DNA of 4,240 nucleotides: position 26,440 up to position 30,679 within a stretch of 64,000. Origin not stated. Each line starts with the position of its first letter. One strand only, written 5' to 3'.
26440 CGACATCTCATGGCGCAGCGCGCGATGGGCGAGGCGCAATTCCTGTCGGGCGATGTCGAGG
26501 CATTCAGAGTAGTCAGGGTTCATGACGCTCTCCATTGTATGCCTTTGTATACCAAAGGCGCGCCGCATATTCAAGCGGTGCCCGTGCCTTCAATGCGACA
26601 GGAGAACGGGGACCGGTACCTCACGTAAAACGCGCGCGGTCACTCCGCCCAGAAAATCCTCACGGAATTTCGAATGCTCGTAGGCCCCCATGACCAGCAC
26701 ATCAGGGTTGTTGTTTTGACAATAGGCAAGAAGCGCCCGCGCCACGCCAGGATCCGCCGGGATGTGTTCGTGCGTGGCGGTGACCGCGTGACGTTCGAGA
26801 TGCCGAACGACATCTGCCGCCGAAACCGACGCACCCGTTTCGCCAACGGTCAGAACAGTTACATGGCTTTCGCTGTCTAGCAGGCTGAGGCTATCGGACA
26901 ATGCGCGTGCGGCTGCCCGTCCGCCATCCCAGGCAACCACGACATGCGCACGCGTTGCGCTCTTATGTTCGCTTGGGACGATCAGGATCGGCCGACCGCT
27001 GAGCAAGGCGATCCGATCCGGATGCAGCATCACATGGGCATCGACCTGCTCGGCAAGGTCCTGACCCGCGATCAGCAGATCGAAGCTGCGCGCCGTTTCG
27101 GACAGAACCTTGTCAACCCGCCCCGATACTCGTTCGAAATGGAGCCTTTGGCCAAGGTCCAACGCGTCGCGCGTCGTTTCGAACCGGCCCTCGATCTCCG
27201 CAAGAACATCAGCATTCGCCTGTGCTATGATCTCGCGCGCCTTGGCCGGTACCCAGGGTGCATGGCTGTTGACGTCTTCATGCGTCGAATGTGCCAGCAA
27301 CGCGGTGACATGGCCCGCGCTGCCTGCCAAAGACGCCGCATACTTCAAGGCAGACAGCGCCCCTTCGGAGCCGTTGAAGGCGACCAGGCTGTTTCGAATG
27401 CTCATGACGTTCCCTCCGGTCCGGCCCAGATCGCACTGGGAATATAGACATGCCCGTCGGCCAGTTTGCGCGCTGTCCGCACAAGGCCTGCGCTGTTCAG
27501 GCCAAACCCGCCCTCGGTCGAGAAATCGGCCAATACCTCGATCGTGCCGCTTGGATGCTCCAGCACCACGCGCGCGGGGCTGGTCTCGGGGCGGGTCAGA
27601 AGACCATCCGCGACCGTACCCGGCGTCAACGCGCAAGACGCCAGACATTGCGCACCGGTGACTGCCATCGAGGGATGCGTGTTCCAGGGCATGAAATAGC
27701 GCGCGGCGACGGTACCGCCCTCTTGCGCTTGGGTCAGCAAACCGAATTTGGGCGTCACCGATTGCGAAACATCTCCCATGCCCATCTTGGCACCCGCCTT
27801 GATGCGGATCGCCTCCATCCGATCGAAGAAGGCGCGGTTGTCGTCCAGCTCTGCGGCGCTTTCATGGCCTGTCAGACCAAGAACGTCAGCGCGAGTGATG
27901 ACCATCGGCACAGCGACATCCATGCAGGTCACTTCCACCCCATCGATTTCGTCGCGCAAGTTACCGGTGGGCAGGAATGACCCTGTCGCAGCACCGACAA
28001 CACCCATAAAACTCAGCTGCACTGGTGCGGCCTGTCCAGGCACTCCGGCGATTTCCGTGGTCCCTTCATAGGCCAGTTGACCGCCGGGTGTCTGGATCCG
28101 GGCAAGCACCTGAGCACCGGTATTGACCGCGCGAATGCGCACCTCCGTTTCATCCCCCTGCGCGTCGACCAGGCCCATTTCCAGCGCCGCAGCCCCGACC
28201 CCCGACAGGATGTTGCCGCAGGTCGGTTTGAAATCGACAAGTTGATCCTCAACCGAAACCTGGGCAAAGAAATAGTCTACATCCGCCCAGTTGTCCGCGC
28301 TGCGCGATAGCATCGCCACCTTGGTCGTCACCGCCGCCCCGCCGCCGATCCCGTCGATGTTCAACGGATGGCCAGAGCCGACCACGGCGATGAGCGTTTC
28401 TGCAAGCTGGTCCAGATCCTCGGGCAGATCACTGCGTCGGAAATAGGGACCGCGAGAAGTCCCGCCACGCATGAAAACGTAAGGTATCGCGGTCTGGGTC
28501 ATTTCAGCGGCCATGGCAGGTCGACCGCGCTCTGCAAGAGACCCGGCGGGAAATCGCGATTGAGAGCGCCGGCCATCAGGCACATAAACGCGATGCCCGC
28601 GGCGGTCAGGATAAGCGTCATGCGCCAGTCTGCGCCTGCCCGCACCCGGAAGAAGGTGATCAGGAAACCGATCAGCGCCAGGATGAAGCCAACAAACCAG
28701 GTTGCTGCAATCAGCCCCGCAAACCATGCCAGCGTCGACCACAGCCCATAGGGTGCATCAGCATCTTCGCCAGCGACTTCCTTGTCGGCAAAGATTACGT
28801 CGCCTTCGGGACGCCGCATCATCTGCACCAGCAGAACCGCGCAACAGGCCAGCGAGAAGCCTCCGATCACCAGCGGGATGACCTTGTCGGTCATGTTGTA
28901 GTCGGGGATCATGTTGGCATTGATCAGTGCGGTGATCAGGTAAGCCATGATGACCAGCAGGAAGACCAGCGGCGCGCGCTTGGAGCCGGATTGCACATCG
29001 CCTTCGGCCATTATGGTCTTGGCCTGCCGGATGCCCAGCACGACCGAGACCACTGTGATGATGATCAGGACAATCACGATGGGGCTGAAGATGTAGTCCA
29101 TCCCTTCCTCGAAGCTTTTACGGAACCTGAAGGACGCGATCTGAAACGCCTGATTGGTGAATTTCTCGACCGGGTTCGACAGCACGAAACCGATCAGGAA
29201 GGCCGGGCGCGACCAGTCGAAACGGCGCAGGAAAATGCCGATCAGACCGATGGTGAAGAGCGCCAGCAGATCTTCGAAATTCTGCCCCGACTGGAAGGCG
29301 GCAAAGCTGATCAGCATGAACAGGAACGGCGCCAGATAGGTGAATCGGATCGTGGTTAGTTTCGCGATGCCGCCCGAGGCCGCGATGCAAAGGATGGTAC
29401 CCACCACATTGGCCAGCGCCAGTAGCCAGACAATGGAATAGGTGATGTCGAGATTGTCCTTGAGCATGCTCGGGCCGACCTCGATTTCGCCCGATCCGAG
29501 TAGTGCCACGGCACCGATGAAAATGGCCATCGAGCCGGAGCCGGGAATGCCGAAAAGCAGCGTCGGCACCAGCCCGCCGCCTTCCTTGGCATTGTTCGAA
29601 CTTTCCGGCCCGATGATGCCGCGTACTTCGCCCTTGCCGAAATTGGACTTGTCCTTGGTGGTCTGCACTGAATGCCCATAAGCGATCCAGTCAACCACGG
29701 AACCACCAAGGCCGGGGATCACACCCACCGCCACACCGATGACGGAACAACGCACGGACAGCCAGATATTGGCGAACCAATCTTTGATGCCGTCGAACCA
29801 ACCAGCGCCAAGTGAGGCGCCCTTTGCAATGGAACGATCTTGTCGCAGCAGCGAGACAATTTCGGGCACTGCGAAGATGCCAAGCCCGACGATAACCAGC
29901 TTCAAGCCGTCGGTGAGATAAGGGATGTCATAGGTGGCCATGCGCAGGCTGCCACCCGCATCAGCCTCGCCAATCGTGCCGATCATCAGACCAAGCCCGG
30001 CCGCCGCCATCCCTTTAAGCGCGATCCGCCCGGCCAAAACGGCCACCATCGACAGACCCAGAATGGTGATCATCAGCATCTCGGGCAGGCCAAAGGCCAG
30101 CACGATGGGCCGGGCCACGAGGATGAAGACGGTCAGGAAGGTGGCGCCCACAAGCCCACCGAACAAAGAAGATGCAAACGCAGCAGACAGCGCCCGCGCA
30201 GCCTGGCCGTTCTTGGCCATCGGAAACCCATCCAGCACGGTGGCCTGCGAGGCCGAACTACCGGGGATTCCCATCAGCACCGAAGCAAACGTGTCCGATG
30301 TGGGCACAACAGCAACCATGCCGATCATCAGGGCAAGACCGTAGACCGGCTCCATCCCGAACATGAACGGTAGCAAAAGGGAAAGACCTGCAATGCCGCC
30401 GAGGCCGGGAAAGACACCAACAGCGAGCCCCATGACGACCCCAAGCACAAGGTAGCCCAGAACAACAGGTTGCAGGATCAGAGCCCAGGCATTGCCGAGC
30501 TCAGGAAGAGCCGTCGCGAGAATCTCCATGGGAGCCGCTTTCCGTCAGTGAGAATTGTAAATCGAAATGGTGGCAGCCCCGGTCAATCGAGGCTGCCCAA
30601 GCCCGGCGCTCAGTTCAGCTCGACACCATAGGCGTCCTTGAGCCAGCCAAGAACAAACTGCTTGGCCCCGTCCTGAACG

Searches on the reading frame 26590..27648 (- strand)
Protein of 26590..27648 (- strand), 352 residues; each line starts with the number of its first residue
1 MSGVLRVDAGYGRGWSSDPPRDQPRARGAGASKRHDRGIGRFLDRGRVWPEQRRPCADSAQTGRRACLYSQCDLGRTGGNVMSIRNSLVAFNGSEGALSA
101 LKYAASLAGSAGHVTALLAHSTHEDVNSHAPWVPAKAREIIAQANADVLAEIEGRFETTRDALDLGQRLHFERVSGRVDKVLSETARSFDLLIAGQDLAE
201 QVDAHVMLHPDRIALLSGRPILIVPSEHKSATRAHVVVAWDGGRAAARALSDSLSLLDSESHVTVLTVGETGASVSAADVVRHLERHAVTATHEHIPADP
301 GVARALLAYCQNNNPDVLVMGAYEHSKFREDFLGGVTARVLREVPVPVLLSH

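Call 72: search_protein_families(library=pfam, proteins=[window:26590-27648:-], max_evalue=0.00001)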
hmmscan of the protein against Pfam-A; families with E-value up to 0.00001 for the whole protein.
window:26590-27648:- (352 aa): 1 family
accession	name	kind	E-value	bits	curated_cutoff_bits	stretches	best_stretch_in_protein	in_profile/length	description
PF00582.32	Usp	-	2.3e-16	61.1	24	1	235-350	4-139/141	Universal stress protein family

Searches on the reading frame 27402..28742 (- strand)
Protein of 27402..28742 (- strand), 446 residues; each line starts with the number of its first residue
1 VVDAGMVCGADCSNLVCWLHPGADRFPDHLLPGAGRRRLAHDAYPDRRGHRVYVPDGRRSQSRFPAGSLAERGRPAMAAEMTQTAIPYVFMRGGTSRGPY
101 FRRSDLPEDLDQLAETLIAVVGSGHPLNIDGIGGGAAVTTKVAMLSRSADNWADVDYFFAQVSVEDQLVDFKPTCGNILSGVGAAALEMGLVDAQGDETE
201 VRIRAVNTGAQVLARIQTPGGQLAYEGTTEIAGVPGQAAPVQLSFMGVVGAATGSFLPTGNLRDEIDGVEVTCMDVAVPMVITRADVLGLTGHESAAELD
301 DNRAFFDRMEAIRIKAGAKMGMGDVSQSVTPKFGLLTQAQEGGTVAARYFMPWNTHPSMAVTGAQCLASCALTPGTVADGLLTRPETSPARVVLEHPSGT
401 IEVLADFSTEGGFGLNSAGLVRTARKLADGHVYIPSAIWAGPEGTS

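Call 72: search_protein_families(library=pfam, proteins=[window:27402-28742:-], max_evalue=0.00001)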
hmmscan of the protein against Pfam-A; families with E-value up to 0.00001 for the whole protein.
window:27402-28742:- (446 aa): 1 family
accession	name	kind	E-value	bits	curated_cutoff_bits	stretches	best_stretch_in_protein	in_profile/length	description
PF04303.18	PrpF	-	1.5e-97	327.2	27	1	84-435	2-371/371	PrpF protein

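Call 90: search_protein_families(library=ncbifam, proteins=[window:27402-28475:-], max_evalue=1e-10)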
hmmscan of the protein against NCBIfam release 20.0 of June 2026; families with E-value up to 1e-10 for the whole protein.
window:27402-28475:- (357 aa): 2 families
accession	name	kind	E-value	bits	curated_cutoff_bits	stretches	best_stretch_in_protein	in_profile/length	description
NF033377.1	OMA_tautomer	equivalog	8.4e-139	462.4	440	1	2-346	1-349/349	4-oxalomesaconate tautomerase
TIGR02334.1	prpF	equivalog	1.2e-49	169.2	440.55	1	1-348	10-388/390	2-methylaconitate cis-trans isomerase PrpF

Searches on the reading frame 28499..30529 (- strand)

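Call 72: search_protein_families(library=pfam, proteins=[window:28499-30529:-], max_evalue=0.00001)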
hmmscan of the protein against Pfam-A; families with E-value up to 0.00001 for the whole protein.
window:28499-30529:- (676 aa): 1 family
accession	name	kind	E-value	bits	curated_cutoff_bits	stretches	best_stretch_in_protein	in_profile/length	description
PF01970.21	TctA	-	2.9e-110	369.2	28.9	1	24-445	1-422/423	Tripartite tricarboxylate transporter TctA family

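Call 90: search_protein_families(library=ncbifam, proteins=[window:28499-30529:-], max_evalue=1e-10)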
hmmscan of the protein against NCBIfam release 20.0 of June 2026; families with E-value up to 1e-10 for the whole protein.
window:28499-30529:- (676 aa): 0 families
